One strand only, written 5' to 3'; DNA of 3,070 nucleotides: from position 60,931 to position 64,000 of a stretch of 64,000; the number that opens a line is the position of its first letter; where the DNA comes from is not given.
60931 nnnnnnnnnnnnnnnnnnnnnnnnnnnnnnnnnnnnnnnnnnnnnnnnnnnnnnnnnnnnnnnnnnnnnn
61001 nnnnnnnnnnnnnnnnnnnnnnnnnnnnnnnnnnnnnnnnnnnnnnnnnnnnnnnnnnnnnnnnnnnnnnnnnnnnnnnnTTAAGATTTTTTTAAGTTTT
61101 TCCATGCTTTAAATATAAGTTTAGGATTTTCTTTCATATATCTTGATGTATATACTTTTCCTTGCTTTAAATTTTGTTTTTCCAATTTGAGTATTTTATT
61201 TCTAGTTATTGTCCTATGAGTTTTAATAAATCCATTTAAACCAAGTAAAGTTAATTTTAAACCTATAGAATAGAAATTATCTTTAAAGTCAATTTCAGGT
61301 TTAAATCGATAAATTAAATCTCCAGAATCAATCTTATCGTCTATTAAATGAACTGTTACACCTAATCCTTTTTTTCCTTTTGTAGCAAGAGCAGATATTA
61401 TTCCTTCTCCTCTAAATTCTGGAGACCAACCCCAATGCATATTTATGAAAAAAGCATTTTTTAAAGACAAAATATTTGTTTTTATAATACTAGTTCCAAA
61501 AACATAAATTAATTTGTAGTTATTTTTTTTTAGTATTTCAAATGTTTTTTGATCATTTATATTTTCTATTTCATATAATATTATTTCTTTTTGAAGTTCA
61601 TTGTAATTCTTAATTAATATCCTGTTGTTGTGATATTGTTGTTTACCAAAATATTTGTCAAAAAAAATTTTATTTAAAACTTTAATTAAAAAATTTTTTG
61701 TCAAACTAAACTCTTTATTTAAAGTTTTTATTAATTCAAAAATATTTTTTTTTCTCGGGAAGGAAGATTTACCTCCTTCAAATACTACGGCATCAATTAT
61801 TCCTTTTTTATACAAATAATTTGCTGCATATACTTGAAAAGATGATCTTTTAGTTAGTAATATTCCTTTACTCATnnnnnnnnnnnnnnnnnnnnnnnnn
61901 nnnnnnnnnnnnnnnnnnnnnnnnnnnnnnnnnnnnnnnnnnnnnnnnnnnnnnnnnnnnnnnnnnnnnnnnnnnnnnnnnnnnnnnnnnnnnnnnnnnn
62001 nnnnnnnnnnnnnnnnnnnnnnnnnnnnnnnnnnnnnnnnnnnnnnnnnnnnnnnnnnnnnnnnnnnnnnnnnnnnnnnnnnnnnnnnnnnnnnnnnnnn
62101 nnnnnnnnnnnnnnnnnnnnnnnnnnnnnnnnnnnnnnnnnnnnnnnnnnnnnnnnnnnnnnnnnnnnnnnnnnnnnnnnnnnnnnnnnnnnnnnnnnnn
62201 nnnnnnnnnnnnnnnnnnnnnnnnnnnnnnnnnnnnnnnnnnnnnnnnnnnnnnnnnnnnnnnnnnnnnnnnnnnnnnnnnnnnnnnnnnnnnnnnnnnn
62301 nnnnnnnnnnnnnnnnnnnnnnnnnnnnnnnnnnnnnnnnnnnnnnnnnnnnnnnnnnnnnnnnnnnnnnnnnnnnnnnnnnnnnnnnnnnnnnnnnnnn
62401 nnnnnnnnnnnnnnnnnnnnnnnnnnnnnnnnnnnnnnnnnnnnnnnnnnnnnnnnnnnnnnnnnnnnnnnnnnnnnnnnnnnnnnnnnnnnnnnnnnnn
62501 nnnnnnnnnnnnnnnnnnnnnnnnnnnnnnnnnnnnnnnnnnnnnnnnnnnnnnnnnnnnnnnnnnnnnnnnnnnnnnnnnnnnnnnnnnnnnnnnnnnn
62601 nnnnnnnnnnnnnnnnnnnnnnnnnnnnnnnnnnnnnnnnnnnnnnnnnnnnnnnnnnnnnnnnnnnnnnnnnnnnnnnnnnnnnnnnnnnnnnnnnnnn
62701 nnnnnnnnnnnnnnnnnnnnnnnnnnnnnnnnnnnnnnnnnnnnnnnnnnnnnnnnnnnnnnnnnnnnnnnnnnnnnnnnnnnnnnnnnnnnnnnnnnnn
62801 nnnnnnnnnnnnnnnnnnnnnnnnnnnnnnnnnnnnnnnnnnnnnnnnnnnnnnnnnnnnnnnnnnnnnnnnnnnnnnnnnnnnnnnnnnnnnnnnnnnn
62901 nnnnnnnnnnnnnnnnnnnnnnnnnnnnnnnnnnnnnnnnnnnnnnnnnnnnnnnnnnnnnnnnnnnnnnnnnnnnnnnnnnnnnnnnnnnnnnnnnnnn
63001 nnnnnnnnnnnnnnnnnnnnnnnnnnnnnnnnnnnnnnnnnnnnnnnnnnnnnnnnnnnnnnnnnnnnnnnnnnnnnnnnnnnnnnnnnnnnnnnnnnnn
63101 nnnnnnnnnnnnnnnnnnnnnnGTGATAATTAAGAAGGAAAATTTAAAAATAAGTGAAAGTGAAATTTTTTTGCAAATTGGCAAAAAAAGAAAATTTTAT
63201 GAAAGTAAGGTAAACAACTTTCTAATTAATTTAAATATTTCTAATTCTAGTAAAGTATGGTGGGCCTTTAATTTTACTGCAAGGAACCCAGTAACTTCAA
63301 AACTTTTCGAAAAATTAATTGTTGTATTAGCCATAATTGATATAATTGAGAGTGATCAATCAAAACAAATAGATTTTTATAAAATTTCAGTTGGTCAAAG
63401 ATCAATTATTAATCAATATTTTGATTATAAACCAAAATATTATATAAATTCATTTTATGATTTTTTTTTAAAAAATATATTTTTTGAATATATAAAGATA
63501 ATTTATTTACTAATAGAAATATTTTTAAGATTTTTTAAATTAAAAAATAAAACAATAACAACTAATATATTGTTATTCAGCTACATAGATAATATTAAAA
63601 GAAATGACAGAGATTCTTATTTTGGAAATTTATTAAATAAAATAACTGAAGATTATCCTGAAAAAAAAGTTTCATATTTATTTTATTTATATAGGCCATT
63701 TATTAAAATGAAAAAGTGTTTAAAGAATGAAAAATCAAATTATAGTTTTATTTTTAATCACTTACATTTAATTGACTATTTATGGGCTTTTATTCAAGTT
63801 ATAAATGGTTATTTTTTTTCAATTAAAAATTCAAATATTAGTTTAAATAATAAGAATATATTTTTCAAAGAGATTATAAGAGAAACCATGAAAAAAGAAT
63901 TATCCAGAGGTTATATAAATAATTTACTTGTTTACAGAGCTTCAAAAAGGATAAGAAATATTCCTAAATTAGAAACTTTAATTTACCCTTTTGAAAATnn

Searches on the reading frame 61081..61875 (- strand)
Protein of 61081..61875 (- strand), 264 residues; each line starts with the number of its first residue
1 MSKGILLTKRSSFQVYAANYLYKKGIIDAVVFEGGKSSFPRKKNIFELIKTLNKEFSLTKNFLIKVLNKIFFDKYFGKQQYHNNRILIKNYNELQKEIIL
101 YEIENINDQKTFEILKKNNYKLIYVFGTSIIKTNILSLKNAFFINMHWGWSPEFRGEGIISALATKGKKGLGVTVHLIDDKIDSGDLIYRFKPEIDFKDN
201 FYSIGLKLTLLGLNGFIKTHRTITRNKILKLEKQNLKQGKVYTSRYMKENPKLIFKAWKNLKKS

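Call 63: search_protein_families(library=ncbifam, proteins=[window:61081-61875:-], max_evalue=0.01)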
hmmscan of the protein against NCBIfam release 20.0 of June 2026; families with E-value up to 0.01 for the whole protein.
window:61081-61875:- (264 aa): 7 families
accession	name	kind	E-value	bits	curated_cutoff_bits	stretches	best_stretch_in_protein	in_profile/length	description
TIGR00460.1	fmt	equivalog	8.5e-12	44.8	201.5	1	101-253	70-212/315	methionyl-tRNA formyltransferase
NF005998.1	PRK08125.1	equivalog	1.6e-10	40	777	1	94-248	50-204/649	bifunctional UDP-4-amino-4-deoxy-L-arabinose formyltransferase/UDP-glucuronic acid oxidase ArnA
NF005414.0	PRK06988.1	equivalog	2.7e-08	33.2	316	1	97-245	55-203/311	formyltransferase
TIGR00639.1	PurN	equivalog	1.6e-07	31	150.1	1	104-199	64-160/192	phosphoribosylglycinamide formyltransferase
NF005755.0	PRK07579.1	equivalog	3.9e-06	26.8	238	1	95-230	42-174/245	dTDP-4-amino-4,6-dideoxyglucose formyltransferase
TIGR00655.1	PurU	equivalog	7.4e-05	22.5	285.95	1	103-200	144-242/280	formyltetrahydrofolate deformylase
NF004684.0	PRK06027.1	subfamily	0.0034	17.1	223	1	109-197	155-244/286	formyltetrahydrofolate deformylase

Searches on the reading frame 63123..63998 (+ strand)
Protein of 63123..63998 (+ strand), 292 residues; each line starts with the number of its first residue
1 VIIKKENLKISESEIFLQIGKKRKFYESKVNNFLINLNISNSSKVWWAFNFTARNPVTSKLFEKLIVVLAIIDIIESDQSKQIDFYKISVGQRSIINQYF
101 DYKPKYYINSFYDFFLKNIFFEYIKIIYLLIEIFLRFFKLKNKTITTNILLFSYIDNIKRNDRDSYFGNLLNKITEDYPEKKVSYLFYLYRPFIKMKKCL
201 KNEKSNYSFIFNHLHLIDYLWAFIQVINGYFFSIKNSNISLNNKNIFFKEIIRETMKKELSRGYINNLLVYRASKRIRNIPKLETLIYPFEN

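Call 71: find_homologous_proteins(query=window:63123-63998:+, max_evalue=0.00001)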
Query window:63123-63998:+ (292 aa): 3 proteins with E <= 0.00001 among 1544 candidates.
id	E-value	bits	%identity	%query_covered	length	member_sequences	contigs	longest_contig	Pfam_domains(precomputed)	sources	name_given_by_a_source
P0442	6.9e-33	132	37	91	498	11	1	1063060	-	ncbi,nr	ncbi:hypothetical protein DEJ39_02065 [Bacteroidetes bacterium SCGC AAA795-G10]|nr:hypothetical prot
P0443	2.6e-29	121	35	89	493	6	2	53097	-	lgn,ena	-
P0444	1.6e-10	59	97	13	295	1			-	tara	tara:strand:- start:228 stop:1115 length:888 start_codon:yes stop_codon:yes gene_type:complete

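Call 78: predict_structure(alignment_id=A3)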
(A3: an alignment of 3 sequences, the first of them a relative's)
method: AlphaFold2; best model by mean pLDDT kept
length: 498 residues; sequences in the alignment: 3
mean_pLDDT: 36.3   pTM: 0.21
mean pLDDT of the five models: 36.3, 36.1, 32.7, 32.5, 31.2
residues with pLDDT >= 90: 0; 70-90: 0; 50-70: 35; < 50: 463
segments of 3 or more residues with pLDDT < 50: 1-60, 80-122, 125-247, 249-251, 254-457, 466-469, 486-498
pLDDT, mean of each block of 10 residues (from residue 1): 31 35 37 34 34 38 50 49 43 31 32 43 46 43 35 37 45 32 27 36 34 37 43 39 46 41 30 28 25 39 34 25 25 28 32 30 27 32 36 37 30 23 22 30 40 47 50 57 50 39
secondary structure, 60 per line:
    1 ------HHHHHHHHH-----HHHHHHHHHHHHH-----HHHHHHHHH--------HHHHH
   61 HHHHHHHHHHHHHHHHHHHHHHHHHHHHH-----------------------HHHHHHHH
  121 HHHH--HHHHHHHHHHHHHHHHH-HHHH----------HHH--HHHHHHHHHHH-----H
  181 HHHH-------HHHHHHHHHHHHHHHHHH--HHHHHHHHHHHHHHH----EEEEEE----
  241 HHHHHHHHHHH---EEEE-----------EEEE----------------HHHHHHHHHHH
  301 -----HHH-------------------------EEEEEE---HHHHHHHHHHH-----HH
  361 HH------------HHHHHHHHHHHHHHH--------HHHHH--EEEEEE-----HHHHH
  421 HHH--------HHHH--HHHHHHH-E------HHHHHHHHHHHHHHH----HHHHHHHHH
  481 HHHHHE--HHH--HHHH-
elements in order: H7-15 H21-33 H39-47 H56-89 H113-124 H127-143 H145-148 H164-174 H180-184 H192-209 H212-226 E231-236 H241-251 E255-258 E270-273 H290-300 E334-339 H343-353 H359-362 H375-389 H398-402 E405-410 H416-423 H432-435 H438-444 H453-467 H472-485 H494-497
